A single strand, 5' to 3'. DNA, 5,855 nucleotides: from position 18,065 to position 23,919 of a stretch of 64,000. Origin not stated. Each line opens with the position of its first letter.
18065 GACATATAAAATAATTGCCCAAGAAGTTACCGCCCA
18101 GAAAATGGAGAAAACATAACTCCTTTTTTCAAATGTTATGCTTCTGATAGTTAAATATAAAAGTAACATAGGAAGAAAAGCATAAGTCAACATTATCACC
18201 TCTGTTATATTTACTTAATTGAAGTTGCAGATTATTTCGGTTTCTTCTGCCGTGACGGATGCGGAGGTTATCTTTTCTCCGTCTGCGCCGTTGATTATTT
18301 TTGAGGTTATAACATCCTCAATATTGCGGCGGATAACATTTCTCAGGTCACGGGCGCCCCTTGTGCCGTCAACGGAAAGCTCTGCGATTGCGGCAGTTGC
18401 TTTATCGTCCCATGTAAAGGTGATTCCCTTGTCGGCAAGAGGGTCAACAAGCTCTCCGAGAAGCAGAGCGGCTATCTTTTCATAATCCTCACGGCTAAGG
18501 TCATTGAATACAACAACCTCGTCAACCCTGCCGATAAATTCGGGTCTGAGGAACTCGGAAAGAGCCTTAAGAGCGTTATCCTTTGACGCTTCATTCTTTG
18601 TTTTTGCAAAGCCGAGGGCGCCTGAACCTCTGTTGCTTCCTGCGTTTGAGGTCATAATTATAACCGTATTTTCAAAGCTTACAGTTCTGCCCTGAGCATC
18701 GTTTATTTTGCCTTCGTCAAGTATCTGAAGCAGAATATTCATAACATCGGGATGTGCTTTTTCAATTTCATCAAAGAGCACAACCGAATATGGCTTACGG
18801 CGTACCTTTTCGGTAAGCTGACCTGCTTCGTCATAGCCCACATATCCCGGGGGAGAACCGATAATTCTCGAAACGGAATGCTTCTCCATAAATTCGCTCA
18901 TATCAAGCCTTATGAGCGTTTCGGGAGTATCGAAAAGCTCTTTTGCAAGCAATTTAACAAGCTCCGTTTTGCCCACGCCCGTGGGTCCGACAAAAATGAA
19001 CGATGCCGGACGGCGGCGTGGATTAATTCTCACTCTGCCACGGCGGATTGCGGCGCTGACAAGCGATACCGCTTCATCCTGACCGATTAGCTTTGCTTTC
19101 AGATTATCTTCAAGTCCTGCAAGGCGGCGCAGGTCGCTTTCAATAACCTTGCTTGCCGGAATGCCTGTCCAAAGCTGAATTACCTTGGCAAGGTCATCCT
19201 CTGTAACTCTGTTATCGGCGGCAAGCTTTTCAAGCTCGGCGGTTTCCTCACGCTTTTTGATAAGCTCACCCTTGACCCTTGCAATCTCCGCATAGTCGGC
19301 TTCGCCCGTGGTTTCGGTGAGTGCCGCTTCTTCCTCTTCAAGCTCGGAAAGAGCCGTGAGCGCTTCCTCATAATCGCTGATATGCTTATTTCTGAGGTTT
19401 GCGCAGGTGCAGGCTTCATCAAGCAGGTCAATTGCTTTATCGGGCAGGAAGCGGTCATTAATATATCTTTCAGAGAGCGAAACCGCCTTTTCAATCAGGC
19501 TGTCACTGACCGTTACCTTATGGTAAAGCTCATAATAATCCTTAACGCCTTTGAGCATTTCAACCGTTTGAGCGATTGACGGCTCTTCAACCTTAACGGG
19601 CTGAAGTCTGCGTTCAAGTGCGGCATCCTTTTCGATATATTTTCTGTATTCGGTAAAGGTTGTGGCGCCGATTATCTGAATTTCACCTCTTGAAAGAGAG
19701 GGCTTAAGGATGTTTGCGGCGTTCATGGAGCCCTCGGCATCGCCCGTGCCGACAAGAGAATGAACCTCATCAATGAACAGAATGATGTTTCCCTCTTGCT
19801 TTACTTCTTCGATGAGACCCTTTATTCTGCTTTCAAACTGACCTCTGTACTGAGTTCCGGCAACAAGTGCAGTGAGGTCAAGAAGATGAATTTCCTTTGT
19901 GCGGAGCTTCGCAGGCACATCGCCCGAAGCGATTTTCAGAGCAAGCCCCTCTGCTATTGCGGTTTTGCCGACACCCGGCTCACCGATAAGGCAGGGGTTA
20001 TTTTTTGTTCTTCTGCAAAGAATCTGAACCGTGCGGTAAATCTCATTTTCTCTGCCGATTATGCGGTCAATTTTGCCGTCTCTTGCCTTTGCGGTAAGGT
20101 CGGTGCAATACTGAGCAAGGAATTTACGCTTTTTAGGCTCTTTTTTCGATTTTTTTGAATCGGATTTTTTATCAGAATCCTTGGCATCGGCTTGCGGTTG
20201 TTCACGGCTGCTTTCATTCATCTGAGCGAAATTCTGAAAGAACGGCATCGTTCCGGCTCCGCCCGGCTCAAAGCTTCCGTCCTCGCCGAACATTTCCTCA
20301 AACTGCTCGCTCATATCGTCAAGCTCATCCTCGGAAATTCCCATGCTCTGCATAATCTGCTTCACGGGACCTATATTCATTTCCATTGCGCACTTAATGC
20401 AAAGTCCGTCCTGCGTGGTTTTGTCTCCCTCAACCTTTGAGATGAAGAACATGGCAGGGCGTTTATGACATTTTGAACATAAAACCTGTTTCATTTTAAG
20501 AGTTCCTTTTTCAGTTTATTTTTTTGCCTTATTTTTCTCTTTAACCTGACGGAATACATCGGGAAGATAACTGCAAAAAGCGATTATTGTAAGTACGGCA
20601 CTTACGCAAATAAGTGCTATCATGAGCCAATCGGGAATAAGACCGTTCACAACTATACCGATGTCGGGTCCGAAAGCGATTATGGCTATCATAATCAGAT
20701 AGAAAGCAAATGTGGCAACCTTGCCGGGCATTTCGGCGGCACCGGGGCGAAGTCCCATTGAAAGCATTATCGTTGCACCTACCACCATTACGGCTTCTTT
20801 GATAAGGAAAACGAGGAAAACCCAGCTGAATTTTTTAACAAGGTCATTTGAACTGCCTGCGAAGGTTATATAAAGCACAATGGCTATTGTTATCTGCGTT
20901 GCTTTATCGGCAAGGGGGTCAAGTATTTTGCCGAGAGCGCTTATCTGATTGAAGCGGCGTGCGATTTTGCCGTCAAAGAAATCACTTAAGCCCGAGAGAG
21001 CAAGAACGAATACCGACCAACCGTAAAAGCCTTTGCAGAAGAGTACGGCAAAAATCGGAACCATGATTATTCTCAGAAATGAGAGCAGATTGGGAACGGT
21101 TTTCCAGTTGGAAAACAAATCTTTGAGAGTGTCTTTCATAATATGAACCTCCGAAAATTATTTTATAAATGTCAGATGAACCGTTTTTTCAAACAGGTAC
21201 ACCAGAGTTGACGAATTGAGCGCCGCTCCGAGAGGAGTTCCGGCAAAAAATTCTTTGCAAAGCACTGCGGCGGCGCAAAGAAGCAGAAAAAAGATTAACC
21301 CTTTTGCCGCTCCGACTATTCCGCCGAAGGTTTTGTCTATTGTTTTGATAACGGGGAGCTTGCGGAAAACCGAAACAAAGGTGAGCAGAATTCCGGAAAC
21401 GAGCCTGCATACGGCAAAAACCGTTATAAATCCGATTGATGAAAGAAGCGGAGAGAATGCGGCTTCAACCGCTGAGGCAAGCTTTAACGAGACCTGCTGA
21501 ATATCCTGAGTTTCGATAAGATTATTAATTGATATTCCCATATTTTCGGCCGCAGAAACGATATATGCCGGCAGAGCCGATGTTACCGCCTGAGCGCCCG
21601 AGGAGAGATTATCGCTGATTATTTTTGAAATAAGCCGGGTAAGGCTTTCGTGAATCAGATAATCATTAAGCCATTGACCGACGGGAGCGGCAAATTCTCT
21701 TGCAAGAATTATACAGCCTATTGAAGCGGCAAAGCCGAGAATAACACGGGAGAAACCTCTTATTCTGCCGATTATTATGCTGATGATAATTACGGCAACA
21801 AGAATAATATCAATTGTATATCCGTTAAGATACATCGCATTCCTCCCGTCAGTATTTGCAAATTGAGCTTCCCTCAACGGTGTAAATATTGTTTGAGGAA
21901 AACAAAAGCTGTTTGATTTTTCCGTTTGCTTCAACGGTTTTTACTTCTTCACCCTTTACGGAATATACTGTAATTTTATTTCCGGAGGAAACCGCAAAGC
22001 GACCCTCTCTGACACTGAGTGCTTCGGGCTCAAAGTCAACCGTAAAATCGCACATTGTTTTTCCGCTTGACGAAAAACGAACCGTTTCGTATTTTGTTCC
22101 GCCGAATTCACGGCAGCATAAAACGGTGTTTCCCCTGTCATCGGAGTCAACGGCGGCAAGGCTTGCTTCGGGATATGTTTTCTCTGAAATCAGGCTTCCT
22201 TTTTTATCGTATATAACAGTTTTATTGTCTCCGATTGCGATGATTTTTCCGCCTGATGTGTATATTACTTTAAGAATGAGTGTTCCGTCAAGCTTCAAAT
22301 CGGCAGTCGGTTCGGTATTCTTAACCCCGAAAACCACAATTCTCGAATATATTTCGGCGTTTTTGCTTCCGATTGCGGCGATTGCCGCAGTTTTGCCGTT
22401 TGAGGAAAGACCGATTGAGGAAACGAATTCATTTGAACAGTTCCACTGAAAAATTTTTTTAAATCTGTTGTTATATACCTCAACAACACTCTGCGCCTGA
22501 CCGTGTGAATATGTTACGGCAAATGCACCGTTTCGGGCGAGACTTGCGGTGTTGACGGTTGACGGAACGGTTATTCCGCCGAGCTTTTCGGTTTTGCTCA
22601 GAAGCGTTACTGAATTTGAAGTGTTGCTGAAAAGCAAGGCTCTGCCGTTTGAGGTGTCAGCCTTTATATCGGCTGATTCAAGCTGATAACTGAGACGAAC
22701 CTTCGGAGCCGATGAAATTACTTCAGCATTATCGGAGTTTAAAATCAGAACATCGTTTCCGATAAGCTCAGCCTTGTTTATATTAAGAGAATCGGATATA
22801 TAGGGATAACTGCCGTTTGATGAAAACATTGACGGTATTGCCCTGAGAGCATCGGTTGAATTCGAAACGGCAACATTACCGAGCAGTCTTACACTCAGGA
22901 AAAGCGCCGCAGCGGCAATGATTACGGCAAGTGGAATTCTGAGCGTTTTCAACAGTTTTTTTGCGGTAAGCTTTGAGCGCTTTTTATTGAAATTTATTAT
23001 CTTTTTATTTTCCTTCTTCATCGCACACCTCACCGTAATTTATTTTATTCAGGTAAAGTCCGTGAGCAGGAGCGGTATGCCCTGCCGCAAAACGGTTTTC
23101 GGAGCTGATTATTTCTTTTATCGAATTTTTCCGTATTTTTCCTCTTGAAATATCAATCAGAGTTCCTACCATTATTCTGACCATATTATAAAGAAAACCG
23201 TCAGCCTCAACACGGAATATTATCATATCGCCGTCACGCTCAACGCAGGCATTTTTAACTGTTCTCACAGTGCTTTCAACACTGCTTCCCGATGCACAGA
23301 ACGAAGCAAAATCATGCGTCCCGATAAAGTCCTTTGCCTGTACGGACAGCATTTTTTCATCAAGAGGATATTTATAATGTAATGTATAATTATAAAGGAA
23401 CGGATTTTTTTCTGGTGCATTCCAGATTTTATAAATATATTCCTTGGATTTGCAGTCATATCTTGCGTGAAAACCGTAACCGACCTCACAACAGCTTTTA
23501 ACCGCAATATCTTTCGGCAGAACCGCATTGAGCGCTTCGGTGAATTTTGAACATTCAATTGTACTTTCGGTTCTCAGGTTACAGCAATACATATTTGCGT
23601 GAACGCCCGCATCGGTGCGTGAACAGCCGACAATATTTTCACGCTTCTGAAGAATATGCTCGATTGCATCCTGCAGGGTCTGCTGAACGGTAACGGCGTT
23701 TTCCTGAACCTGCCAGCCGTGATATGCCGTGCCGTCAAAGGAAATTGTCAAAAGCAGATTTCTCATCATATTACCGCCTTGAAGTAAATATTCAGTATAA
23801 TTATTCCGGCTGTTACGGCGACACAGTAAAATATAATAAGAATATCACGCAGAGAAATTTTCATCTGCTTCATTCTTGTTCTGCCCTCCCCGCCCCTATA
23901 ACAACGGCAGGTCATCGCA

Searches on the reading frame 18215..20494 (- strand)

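Call 59: search_protein_families(library=pfam, proteins=[window:18215-20494:-], max_evalue=0.0001)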
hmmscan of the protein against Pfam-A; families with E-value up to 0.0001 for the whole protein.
window:18215-20494:- (759 aa): 17 families
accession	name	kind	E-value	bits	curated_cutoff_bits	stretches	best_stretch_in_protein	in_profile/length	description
PF07724.20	AAA_2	-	1.2e-67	227.5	27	1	497-660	4-166/166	AAA domain (Cdc48 subfamily)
PF17871.7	AAA_lid_9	-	2.3e-29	101.8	22.8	1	306-405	1-101/104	AAA lid domain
PF00004.35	AAA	-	5.1e-27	95.3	21.2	2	168-280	2-110/131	ATPase family associated with various cellular activities (AAA)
PF07728.20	AAA_5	-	6.4e-19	68.8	22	1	499-622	2-127/139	AAA domain (dynein-related subfamily)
PF10431.15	ClpB_D2-small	-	1.1e-14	54.7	21.9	1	666-742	1-79/81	C-terminal, D2-small domain, of ClpB protein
PF13401.12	AAA_22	-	5.4e-11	43.3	27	0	497-593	6-109/130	AAA domain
PF13191.12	AAA_16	-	3.7e-09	37.7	32.6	0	145-190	2-50/167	AAA ATPase domain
PF13173.12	AAA_14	-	1.2e-07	32.2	27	0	499-595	5-88/129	AAA domain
PF00158.32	Sigma54_activat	-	2.8e-07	30.8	20.2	0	496-616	22-141/168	Sigma-54 interaction domain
PF20720.3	nSTAND3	-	5.8e-07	29.8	27.2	0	166-190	19-43/155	Novel STAND NTPase 3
PF01637.24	ATPase_2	-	8.5e-07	29.4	33.2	0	217-323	91-201/225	ATPase domain predominantly from Archaea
PF05621.17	TniB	-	5.2e-06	26.5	22.4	0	207-303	91-185/189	Bacterial TniB protein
PF12775.13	AAA_7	-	1.1e-05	25.5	25.8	0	498-547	35-84/181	P-loop containing dynein motor region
PF06414.18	Zeta_toxin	-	1.2e-05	25.3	22.3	0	490-539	10-58/199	Zeta toxin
PF05729.18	NACHT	-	2.7e-05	24.5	26.7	0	168-196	4-32/167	NACHT domain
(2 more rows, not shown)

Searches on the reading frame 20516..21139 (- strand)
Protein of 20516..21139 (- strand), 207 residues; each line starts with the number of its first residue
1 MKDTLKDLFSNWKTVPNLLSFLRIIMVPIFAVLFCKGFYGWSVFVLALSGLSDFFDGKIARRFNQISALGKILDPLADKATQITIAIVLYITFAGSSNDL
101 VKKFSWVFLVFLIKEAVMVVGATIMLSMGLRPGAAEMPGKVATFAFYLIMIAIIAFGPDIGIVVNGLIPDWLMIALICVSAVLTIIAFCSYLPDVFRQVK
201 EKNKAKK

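Call 59: search_protein_families(library=pfam, proteins=[window:20516-21139:-], max_evalue=0.0001)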
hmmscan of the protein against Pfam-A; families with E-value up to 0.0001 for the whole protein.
window:20516-21139:- (207 aa): 1 family
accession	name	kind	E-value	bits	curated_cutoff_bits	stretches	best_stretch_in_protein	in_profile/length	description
PF01066.26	CDP-OH_P_transf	-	3.8e-33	115.5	22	1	14-179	2-145/152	CDP-alcohol phosphatidyltransferase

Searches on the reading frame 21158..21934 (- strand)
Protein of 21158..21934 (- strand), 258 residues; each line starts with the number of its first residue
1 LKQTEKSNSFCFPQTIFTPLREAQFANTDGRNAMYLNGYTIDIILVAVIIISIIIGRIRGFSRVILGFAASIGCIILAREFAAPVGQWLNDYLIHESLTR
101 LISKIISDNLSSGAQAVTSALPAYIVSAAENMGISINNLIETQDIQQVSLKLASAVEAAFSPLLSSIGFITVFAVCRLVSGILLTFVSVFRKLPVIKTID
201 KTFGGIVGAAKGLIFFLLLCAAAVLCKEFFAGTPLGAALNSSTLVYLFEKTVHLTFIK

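Call 59: search_protein_families(library=pfam, proteins=[window:21158-21934:-], max_evalue=0.0001)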
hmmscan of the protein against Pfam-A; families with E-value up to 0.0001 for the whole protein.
window:21158-21934:- (258 aa): 1 family
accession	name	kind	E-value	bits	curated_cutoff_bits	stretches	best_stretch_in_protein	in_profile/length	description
PF02674.22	Colicin_V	-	2.8e-17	63.5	29.3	2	41-106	1-66/144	Colicin V production protein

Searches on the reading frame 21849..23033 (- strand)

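Call 59: search_protein_families(library=pfam, proteins=[window:21849-23033:-], max_evalue=0.0001)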
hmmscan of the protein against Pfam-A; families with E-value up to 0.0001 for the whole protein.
window:21849-23033:- (394 aa): 1 family
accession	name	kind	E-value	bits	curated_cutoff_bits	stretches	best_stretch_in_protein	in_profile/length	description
PF18975.6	DUF5711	-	3.9e-26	92.5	26.3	1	86-388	22-336/344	Family of unknown function (DUF5711)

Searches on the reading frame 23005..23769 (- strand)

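Call 59: search_protein_families(library=pfam, proteins=[window:23005-23769:-], max_evalue=0.0001)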
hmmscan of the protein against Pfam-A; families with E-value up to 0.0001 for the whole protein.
window:23005-23769:- (254 aa): 1 family
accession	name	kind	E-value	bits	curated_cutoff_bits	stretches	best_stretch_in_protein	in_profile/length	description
PF01416.25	PseudoU_synth_1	-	5.9e-46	155.8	23.3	2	145-245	2-107/108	tRNA pseudouridine synthase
